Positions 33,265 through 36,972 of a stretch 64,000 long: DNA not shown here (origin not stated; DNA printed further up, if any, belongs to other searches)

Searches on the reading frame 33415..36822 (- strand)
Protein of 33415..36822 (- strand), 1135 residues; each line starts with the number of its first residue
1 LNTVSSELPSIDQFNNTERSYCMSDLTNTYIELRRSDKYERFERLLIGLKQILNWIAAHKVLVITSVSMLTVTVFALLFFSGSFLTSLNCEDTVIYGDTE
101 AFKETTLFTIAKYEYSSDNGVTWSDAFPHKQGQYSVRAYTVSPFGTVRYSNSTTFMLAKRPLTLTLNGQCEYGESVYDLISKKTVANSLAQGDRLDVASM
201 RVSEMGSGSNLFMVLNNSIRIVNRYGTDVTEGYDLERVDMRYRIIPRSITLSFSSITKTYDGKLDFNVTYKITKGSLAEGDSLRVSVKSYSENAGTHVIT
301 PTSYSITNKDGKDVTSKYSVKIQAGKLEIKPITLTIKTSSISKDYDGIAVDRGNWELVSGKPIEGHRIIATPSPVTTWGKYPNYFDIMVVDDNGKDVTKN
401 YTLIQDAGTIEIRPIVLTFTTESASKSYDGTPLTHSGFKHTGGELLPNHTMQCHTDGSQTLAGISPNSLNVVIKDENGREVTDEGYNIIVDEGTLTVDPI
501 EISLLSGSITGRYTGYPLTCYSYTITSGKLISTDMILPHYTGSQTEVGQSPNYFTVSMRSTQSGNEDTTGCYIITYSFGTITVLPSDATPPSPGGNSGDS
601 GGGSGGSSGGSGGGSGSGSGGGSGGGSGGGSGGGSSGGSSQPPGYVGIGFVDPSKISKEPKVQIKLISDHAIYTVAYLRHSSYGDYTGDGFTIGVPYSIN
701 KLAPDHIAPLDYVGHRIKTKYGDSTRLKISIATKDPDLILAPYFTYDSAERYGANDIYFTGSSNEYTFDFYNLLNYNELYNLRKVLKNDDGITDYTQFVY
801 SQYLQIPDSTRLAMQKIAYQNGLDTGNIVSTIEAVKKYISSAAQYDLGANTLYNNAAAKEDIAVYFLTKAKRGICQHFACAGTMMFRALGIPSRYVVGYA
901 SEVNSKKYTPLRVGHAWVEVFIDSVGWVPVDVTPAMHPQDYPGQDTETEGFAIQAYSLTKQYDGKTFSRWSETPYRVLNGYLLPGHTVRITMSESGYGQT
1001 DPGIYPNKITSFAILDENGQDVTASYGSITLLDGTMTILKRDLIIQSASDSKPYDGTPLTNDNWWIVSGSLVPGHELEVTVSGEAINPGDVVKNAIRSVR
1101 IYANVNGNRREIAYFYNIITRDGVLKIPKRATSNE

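Call 4: search_protein_families(library=pfam, proteins=[window:33415-36822:-], max_evalue=1)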
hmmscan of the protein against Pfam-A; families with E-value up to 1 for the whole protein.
window:33415-36822:- (1135 aa): 8 families
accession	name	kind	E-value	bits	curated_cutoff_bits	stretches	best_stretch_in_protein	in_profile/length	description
PF01841.26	Transglut_core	-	4.9e-20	72.3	23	1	830-931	16-107/108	Transglutaminase-like superfamily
PF17998.7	AgI_II_C2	-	5.5e-06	27.3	27.1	0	299-330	59-90/148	Cell surface antigen I/II C2 terminal domain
PF04473.18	DUF553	-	0.00094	19.1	20.5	1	823-942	10-124/140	Transglutaminase-like domain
PF01828.24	Peptidase_A4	-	0.076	12.9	22.3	1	267-303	81-117/206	Peptidase A4 family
PF05979.17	DUF896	-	0.18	12.2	24.2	0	1007-1024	43-60/64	Bacterial protein of unknown function (DUF896)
PF02012.26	BNR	-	0.2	12.2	27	0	115-124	2-11/12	BNR/Asp-box repeat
PF13471.12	Transglut_core3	-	0.26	11.7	26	1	874-920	57-97/117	Transglutaminase-like superfamily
PF13584.12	BatD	-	0.52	11.4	24.1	1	273-337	4-79/92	BatD DUF11 like domain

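Call 5: search_protein_families(library=padloc, proteins=[window:33415-36822:-], max_evalue=1)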
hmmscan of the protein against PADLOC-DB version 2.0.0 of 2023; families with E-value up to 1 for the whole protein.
window:33415-36822:- (1135 aa): 0 families

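Call 50: search_protein_families(library=ncbifam, proteins=[window:33415-36822:-], max_evalue=0.1)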
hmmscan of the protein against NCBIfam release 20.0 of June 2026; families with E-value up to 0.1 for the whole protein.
window:33415-36822:- (1135 aa): 1 family
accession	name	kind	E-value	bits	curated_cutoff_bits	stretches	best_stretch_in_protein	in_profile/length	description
NF045980.1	MAG6410_fam_LP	equivalog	0.0071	14.8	450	1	870-937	204-264/622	MAG6410 family transglutaminase-related lipoprotein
